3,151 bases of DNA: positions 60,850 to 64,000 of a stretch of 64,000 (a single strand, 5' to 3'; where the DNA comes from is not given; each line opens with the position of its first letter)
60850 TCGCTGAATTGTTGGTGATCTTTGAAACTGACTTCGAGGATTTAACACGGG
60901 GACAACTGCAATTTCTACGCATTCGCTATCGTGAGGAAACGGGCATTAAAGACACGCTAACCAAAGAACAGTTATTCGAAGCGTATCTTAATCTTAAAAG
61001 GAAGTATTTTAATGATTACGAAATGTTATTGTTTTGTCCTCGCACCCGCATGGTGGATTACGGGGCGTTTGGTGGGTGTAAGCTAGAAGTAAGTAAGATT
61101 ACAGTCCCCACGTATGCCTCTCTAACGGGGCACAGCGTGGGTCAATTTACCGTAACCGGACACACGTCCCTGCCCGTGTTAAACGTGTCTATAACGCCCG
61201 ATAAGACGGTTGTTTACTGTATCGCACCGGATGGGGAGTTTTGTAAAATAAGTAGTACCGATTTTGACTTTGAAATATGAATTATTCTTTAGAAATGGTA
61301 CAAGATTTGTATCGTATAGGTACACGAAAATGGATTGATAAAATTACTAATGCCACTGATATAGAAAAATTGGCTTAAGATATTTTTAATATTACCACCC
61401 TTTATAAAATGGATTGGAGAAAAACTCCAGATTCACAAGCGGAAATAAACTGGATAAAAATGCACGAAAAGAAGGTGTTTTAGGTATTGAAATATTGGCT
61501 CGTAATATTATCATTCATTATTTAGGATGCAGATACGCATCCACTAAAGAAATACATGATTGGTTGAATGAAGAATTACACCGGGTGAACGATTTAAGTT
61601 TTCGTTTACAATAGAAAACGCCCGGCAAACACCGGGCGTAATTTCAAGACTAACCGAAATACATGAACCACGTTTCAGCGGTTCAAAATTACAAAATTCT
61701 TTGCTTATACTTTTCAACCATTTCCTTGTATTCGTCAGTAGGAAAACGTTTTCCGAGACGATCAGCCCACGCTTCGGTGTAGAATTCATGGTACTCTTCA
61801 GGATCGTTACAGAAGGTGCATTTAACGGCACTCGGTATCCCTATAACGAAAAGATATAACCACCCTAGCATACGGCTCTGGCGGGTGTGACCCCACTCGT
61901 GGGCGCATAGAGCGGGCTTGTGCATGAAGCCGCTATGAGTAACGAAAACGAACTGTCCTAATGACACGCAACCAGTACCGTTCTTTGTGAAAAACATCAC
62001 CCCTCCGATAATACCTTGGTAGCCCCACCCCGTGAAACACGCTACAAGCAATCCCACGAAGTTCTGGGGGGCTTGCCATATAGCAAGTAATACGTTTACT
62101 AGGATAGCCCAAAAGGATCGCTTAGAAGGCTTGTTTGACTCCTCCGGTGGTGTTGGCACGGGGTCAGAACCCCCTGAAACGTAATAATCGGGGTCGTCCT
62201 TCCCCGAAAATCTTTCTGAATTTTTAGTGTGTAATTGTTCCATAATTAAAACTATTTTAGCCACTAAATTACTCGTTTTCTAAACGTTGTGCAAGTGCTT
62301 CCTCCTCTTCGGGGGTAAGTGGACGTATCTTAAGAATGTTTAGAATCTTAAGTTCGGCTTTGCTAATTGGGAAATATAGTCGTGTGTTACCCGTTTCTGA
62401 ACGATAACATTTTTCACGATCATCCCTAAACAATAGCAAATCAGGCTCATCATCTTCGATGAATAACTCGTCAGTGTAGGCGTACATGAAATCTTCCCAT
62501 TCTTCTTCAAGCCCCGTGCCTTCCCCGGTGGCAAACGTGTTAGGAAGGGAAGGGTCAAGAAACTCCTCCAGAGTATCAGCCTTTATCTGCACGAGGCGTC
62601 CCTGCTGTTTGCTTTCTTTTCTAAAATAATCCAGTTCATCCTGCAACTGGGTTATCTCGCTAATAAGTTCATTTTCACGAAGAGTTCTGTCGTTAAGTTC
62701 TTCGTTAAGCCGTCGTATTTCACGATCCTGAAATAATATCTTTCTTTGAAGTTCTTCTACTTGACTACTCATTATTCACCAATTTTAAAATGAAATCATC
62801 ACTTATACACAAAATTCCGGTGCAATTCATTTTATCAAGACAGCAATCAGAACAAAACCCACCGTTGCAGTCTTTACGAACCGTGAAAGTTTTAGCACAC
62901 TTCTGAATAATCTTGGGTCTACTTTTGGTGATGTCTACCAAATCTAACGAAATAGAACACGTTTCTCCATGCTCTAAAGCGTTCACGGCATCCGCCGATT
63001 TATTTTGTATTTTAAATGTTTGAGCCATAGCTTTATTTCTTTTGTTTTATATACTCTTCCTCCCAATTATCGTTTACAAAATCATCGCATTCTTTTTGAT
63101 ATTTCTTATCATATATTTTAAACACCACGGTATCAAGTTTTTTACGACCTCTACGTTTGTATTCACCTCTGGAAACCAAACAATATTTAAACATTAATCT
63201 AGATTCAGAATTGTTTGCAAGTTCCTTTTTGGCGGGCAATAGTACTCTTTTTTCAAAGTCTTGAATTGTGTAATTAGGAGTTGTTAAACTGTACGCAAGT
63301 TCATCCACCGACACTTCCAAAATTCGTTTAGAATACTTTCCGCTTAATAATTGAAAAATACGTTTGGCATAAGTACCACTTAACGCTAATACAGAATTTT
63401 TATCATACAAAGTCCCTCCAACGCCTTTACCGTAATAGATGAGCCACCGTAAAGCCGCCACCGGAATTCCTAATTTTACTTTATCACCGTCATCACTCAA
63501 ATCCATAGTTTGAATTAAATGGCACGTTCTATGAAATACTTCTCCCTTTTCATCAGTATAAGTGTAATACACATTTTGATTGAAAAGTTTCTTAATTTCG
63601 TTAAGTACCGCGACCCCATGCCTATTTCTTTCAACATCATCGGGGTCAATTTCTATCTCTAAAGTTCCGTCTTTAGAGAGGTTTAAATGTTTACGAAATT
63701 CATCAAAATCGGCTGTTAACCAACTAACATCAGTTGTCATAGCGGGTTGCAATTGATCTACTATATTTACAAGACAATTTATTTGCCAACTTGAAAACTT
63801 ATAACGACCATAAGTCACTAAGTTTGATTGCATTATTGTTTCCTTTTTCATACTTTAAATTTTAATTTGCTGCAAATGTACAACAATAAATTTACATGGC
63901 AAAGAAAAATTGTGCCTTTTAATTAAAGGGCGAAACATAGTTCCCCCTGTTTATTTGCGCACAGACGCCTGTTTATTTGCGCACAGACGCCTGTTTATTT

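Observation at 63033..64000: Plasmid-type Rep_3-like initiator with adjacent 22-bp iterons in a phage that also encodes DnaE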

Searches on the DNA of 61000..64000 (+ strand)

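Call 8: search_dna_similar(query=window:61000-64000:+, collection=phages, mode=distant)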
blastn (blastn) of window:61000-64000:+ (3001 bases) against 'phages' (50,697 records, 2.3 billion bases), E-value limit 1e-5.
No match.

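Call 82: search_rna_families(source=L005, start=9300, end=10100, threshold=evalue, max_evalue=1)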
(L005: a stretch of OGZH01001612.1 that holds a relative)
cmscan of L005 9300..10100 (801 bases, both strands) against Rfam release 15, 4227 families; matches with E-value up to 1: 1.
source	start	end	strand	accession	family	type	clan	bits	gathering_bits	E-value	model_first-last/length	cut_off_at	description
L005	9926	10001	+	RF00636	NRON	Gene;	-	11.4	50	0.94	1-370/370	no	ncRNA Repressor of NFAT (nuclear factor of activated T cells)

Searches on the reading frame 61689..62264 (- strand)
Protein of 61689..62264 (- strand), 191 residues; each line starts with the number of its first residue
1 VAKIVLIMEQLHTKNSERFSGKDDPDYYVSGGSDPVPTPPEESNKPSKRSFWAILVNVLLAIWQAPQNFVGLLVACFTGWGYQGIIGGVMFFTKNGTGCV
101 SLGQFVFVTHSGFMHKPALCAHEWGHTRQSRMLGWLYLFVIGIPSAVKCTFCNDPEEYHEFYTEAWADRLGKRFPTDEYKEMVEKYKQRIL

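Call 4: search_protein_families(library=pfam, proteins=[window:61689-62264:-], max_evalue=1)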
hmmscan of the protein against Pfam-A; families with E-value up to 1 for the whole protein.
window:61689-62264:- (191 aa): 0 families

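Call 5: search_protein_families(library=phrogs, proteins=[window:61689-62264:-], max_evalue=0.01)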
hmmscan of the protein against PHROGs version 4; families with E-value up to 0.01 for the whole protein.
window:61689-62264:- (191 aa): 0 families

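Call 6: search_protein_families(library=ncbifam, proteins=[window:61689-62264:-], max_evalue=1)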
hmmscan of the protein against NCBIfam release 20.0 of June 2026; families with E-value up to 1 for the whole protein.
window:61689-62264:- (191 aa): 0 families

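Call 100: search_protein_families(library=padloc, proteins=[window:61689-62264:-], max_evalue=0.01)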
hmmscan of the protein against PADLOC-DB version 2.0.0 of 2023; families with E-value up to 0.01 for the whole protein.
window:61689-62264:- (191 aa): 0 families

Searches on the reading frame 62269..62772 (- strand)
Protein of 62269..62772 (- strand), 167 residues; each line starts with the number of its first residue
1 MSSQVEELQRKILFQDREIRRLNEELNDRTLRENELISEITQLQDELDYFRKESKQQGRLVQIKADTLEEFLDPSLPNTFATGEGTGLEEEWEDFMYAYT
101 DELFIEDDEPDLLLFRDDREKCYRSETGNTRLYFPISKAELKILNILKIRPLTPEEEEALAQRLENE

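Call 4: search_protein_families(library=pfam, proteins=[window:62269-62772:-], max_evalue=1)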
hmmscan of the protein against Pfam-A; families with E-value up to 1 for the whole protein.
window:62269-62772:- (167 aa): 11 families
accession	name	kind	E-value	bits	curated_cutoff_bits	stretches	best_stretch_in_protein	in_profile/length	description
PF17082.10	Spc29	-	0.0015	18.8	31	1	4-56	119-173/245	Spindle Pole Component 29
PF04102.17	SlyX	-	0.035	15.2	30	1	2-55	2-55/67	SlyX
PF00140.25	Sigma70_r1_2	-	0.055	13.9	22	1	148-166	12-30/34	Sigma-70 factor, region 1.2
PF01544.23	CorA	-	0.063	13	27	1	16-71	131-185/292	CorA-like Mg2+ transporter protein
PF25443.1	ANG-1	-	0.097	13.3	28.5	1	4-70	8-71/105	ANG-1-like domain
PF16515.11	HIP1_clath_bdg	-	0.23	12.3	28.8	1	3-47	52-96/99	Clathrin-binding domain of Huntingtin-interacting protein 1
PF06785.16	UPF0242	-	0.32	11.5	33.5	1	4-69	91-156/194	Uncharacterised protein family (UPF0242) N-terminus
PF10205.14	KLRAQ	-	0.33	11.8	27.3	1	5-55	28-79/105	Predicted coiled-coil domain-containing protein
PF15186.11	TEX13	-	0.41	10.8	27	1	10-66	77-133/150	Testis-expressed sequence 13 protein family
PF11221.13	Med21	-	0.51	11.1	37.3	1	2-60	69-127/144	Subunit 21 of Mediator complex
PF04977.20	DivIC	-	0.78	10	28.9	0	7-56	14-63/80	Septum formation initiator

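Call 5: search_protein_families(library=phrogs, proteins=[window:62269-62772:-], max_evalue=0.01)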
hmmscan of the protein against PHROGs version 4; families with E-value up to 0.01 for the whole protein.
window:62269-62772:- (167 aa): 0 families

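Call 6: search_protein_families(library=ncbifam, proteins=[window:62269-62772:-], max_evalue=1)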
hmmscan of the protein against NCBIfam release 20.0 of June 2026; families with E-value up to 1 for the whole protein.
window:62269-62772:- (167 aa): 5 families
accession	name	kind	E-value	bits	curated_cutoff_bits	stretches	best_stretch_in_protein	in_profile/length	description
NF052320.1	Cbp1_fam_LP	subfamily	0.012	15.1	90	1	3-65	123-185/286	Cbp1 family collagen-binding glycoprotein adhesin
TIGR02231.1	TIGR02231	subfamily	0.048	12.3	112.6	1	4-64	124-184/524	mucoidy inhibitor MuiA family protein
TIGR04211.1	SH3_and_anchor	equivalog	0.097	12.3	65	1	2-67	72-137/198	TIGR04211 family SH3 domain-containing protein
NF043073.1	MMSYN1_0195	equivalog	0.11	10.6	1250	1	2-70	373-441/1021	spermidine/putrescine ABC transporter permease/substrate-binding protein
NF008302.0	PRK11091.1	equivalog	0.44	8.6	838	1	17-75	110-164/779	aerobic respiration two-component sensor histidine kinase ArcB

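Call 78: find_homologous_proteins(query=window:62269-62772:-)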
Query window:62269-62772:- (167 aa): 4 proteins with E <= 0.001 among 119 candidates.
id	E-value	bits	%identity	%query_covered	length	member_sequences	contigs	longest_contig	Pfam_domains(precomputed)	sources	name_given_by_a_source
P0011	6.3e-98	343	99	100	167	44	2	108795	-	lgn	-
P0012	6.4e-98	343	98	100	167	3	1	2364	-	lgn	-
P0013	4.0e-51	191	60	96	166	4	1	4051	-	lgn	-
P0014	1.5e-37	147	43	99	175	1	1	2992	-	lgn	-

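Call 81: find_encoding_contigs(protein=P0011, flank=10000, max_places=3)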
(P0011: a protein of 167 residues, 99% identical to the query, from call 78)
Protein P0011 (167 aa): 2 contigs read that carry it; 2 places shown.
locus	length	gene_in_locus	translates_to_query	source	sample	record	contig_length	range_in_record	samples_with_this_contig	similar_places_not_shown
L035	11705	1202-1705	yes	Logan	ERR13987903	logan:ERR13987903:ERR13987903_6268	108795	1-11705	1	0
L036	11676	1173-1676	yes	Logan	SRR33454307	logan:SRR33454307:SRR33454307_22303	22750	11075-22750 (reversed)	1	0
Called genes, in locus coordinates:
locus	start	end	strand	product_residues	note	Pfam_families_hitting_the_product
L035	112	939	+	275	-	-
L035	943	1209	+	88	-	-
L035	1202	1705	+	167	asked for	-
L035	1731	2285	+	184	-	-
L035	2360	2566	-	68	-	-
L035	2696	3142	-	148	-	-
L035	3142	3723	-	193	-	-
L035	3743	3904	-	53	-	-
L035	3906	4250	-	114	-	PF26890:Phage_HP1_YO09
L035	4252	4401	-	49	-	-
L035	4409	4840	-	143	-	-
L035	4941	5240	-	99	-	-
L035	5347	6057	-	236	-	-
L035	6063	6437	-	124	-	-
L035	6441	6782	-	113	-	-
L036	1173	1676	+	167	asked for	-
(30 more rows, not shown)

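Call 85: predict_structure(alignment_id=A5)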
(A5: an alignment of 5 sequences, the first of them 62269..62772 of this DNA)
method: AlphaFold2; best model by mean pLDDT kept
length: 167 residues; sequences in the alignment: 5
mean_pLDDT: 62.1   pTM: 0.31
mean pLDDT of the five models: 62.1, 54.2, 54.0, 53.7, 52.3
residues with pLDDT >= 90: 42; 70-90: 10; 50-70: 52; < 50: 63
segments of 3 or more residues with pLDDT < 50: 58-65, 70-111, 128-132, 143-147
pLDDT, mean of each block of 10 residues (from residue 1): 85 95 96 96 90 59 44 44 42 36 38 56 53 51 51 63 57
secondary structure, 60 per line:
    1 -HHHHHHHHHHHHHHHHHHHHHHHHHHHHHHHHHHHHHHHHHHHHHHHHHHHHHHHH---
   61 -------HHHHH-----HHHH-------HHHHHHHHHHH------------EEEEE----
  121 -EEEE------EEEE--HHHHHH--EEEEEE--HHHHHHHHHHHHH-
elements in order: H2-57 H68-72 H78-81 H89-99 E112-116 E122-125 E132-135 H138-143 E146-151 H154-166

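Call 100: search_protein_families(library=padloc, proteins=[window:62269-62772:-], max_evalue=0.01)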
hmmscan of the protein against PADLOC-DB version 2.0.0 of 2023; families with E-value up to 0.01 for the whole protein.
window:62269-62772:- (167 aa): 2 families
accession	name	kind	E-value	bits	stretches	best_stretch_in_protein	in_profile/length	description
PDLC00262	LmuB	-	0.0044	13.9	1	3-61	191-249/588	AAA ATPase domain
PDLC00259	LmuB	-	0.0074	13.2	1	3-58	191-246/588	AAA ATPase domain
